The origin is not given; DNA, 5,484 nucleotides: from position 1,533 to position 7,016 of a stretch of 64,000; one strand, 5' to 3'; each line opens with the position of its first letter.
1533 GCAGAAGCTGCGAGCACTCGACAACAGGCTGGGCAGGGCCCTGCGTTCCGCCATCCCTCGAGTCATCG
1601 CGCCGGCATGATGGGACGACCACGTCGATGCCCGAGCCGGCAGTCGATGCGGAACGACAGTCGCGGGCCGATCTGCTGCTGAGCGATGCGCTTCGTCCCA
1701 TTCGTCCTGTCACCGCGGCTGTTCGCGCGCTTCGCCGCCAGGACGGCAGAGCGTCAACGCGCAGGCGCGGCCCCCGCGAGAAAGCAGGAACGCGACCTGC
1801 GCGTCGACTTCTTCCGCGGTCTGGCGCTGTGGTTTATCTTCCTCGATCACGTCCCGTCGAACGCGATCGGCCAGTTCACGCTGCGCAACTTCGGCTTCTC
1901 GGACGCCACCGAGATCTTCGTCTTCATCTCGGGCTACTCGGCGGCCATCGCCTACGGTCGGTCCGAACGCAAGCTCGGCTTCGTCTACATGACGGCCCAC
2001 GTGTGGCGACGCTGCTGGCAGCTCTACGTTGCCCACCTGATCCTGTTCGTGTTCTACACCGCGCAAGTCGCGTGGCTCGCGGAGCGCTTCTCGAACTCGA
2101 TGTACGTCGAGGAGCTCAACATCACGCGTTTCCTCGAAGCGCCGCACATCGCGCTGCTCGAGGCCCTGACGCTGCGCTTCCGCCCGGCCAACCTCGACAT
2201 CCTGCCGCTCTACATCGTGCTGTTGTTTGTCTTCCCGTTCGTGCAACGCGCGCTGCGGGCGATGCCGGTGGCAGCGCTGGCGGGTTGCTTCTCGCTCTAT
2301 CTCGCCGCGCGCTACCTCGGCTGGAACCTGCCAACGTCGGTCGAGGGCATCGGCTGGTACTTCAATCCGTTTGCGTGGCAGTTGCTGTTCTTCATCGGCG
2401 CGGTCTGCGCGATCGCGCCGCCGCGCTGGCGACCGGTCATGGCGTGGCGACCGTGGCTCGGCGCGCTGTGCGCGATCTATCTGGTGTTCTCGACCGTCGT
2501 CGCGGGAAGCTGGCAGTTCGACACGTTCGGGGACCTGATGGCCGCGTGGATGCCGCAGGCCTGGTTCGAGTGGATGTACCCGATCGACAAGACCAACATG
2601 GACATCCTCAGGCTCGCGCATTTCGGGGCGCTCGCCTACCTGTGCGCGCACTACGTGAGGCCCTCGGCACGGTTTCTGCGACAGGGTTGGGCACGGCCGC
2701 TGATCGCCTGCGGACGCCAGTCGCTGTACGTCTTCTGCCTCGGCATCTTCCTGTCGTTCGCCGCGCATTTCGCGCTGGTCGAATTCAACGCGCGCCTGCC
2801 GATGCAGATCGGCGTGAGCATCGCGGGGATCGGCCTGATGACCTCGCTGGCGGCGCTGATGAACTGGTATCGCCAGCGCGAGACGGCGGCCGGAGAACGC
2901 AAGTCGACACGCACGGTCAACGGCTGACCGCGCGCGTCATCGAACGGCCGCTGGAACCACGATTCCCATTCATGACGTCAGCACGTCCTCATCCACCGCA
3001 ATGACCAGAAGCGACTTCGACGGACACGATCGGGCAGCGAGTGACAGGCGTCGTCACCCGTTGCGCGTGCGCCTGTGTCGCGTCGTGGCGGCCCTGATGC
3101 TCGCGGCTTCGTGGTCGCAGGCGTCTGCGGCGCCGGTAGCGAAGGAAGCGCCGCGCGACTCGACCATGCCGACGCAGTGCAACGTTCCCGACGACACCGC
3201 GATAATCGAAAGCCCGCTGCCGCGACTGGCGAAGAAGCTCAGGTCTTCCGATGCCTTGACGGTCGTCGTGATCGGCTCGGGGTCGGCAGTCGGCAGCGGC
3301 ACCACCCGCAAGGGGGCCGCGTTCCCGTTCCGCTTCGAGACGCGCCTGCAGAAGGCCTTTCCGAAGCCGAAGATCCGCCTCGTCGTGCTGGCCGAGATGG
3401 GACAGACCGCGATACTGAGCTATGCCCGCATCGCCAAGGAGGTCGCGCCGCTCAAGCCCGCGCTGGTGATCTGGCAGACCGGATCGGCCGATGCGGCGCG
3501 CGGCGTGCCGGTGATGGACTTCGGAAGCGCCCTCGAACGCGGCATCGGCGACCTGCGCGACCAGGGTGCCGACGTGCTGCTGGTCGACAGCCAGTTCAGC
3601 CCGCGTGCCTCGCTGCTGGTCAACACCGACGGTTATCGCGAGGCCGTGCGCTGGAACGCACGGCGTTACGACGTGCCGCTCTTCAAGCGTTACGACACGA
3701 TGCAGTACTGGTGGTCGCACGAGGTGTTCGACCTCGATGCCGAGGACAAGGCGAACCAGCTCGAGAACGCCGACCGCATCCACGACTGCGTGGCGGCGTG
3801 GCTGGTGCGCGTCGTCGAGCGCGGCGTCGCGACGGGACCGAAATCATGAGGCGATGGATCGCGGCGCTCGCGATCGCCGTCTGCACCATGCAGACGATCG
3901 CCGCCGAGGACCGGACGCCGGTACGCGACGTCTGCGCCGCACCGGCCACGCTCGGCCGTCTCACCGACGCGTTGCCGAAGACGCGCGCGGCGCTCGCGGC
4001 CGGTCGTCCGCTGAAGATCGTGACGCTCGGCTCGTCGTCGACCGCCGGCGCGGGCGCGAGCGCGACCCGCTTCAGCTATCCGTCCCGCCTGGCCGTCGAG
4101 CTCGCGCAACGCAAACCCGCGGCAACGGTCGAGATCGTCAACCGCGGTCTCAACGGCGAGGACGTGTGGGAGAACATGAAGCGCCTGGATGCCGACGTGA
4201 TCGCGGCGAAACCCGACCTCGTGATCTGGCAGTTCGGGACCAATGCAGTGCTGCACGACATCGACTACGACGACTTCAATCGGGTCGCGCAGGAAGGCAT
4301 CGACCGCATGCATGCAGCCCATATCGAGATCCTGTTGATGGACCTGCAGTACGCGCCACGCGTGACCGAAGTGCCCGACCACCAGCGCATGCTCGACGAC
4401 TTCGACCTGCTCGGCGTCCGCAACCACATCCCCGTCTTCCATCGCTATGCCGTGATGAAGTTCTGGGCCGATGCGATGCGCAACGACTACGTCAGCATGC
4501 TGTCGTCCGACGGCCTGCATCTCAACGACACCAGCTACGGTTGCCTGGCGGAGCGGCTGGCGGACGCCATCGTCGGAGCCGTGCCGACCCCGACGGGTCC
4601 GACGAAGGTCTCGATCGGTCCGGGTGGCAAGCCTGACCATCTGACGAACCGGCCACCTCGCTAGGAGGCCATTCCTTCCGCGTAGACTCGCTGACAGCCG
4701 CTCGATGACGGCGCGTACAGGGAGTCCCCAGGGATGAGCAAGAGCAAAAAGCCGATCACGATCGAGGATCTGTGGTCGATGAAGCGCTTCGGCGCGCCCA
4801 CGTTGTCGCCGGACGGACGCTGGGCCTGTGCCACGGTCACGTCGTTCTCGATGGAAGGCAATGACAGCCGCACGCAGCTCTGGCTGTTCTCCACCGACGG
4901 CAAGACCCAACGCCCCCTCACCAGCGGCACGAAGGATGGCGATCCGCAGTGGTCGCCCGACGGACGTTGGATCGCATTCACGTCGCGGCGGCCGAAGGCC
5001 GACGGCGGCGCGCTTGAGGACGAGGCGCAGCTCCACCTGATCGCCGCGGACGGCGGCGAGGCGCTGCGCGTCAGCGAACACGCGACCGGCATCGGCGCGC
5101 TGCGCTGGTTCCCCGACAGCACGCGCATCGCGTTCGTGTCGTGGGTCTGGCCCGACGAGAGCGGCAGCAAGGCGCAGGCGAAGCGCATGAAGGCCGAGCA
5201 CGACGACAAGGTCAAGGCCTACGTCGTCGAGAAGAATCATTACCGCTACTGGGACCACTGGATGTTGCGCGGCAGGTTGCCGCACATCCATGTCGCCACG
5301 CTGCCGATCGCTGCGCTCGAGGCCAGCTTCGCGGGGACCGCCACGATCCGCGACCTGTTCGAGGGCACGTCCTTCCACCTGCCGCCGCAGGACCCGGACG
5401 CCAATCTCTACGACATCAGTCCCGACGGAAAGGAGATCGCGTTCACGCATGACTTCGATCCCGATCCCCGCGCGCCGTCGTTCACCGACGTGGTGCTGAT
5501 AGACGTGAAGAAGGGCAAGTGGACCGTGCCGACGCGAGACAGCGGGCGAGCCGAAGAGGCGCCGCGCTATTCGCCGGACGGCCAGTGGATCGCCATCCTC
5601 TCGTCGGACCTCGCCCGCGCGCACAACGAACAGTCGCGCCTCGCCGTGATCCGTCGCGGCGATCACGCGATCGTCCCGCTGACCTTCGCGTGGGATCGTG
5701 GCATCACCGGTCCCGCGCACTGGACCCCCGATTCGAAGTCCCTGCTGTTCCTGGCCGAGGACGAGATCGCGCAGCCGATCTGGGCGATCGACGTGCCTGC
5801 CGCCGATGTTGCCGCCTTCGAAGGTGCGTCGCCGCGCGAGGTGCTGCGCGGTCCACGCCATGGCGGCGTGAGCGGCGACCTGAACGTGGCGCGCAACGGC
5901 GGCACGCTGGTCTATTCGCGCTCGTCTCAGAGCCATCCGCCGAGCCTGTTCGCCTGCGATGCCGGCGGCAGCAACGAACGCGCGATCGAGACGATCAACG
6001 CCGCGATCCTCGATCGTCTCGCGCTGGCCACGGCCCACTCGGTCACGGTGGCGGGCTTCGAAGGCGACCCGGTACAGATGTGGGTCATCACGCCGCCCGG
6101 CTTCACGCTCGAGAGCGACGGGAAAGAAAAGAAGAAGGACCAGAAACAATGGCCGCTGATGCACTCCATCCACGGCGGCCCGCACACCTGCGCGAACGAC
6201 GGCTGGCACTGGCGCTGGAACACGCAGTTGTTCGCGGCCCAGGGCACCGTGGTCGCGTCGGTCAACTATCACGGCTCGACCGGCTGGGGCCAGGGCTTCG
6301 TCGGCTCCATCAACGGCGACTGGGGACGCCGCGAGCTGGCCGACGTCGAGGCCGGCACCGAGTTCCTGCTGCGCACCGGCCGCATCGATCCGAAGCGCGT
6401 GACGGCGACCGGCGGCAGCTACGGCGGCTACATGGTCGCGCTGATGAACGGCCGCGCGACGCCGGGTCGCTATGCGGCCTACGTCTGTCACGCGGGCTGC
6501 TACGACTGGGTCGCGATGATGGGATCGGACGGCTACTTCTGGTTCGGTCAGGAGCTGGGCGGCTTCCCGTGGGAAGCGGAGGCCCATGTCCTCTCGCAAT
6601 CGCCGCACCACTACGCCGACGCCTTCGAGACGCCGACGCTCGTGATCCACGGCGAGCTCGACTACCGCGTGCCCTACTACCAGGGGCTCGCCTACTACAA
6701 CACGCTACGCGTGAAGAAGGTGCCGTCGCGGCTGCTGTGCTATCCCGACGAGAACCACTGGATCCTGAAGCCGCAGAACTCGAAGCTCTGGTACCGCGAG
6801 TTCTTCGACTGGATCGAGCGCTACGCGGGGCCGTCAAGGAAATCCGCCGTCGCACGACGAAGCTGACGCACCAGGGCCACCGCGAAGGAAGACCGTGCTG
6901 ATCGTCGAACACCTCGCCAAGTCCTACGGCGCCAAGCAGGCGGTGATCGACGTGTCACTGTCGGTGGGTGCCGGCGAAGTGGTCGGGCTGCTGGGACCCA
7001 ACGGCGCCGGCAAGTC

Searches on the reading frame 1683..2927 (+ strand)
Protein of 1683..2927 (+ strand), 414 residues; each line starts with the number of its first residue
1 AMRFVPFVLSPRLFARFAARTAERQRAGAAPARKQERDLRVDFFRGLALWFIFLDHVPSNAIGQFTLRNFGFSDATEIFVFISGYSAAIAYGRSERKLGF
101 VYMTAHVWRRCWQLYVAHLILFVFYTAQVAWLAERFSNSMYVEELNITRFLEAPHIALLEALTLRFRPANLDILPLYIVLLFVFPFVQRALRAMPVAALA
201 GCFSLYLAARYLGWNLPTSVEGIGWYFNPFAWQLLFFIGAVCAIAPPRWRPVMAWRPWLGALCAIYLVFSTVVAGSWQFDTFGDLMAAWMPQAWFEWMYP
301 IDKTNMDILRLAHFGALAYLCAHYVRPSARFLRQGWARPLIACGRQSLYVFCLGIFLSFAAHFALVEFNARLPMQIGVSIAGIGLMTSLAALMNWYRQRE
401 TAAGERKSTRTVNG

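Call 25: search_protein_families(library=pfam, proteins=[window:1683-2927:+], max_evalue=0.00001)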
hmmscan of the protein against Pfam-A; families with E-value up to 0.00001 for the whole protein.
window:1683-2927:+ (414 aa): 2 families
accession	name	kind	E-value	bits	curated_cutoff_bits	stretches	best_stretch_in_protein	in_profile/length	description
PF10129.15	OpgC_C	-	1.6e-124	415.9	21.4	1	37-398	1-358/358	OpgC protein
PF01757.29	Acyl_transf_3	-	1.6e-06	27.9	31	0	40-387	3-318/326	Acyltransferase domain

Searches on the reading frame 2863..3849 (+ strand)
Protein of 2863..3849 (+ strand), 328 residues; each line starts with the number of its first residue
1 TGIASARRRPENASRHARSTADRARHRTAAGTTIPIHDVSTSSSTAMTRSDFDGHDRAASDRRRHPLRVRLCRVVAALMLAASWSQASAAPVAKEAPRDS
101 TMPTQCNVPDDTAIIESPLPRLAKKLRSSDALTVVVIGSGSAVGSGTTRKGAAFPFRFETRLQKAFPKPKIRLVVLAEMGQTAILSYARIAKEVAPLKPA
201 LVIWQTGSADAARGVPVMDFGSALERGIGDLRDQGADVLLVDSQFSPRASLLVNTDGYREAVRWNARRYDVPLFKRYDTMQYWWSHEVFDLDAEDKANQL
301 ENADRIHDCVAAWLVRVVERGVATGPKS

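Call 25: search_protein_families(library=pfam, proteins=[window:2863-3849:+], max_evalue=0.00001)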
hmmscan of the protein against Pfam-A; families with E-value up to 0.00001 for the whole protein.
window:2863-3849:+ (328 aa): 2 families
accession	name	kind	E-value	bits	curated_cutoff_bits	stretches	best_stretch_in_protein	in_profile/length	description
PF25182.1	NonGDSL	-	1.7e-64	217.6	80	1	105-323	1-219/220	Non-GDSL lipase-like family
PF13472.12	Lipase_GDSL_2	-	4.5e-07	31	32.9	1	142-280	7-153/178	GDSL-like Lipase/Acylhydrolase family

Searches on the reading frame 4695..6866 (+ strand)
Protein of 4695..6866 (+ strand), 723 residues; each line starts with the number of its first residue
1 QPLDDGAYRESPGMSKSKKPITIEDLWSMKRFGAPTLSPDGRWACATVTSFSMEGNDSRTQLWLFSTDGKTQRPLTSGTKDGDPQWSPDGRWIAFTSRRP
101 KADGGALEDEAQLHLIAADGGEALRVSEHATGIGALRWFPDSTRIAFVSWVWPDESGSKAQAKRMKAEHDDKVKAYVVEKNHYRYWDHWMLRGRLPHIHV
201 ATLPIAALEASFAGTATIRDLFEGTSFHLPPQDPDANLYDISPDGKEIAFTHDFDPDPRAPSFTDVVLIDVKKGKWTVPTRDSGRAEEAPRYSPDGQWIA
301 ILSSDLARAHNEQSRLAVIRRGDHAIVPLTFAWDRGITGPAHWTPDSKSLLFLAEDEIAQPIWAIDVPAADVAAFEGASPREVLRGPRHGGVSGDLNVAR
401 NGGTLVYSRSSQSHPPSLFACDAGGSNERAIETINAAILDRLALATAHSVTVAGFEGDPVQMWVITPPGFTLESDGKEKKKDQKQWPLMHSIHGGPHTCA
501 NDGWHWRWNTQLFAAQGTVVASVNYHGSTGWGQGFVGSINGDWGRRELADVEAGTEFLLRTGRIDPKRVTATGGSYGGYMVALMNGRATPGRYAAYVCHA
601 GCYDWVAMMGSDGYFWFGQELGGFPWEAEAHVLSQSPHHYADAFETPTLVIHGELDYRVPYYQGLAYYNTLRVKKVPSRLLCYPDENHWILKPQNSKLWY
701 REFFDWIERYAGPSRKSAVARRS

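Call 25: search_protein_families(library=pfam, proteins=[window:4695-6866:+], max_evalue=0.00001)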
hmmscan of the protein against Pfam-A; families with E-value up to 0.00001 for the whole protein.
window:4695-6866:+ (723 aa): 4 families
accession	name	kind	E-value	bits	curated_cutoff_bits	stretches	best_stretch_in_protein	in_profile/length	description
PF00326.27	Peptidase_S9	-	2e-53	181.5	22.6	1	504-712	1-211/213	Prolyl oligopeptidase family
PF07676.18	PD40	-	4.6e-20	71.5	20.9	1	73-105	2-33/38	WD40-like Beta Propeller Repeat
PF20434.5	BD-FAE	-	1.4e-07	31.7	26.8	0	480-670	7-214/215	BD-FAE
PF00930.27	DPPIV_N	-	7.2e-07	28.7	22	0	242-301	1-59/354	Dipeptidyl peptidase IV (DPP IV) N-terminal region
